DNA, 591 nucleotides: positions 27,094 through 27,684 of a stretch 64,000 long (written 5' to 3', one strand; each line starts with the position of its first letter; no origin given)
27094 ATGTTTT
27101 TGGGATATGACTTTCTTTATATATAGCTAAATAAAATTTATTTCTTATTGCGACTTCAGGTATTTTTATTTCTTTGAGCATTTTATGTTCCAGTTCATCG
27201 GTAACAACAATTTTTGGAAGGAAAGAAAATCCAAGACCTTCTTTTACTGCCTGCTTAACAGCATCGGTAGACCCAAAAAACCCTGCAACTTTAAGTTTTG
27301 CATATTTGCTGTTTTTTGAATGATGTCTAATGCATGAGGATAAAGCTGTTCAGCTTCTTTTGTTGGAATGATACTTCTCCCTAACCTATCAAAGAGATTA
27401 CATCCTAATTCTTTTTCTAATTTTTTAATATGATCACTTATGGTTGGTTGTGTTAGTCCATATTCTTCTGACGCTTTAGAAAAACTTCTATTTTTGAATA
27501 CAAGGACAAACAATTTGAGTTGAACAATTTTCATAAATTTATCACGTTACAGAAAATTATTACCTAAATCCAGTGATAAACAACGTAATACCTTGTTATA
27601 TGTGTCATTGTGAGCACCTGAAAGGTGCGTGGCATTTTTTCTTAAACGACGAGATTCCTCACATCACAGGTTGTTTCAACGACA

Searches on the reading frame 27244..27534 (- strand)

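Call 91: search_protein_families(library=pfam, proteins=[window:27244-27534:-])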
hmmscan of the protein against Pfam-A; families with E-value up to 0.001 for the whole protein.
window:27244-27534:- (96 aa): 3 families
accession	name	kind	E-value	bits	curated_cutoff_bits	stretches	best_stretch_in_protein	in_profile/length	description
PF00126.33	HTH_1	-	1.1e-19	70.6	26.6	1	5-62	3-60/60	Bacterial regulatory helix-turn-helix protein, lysR family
PF13412.12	HTH_24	-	0.00014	21.8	21.9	0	22-42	24-44/48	Winged helix-turn-helix DNA-binding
PF01022.26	HTH_5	-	0.00032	21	22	1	15-41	15-41/47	Bacterial regulatory protein, arsR family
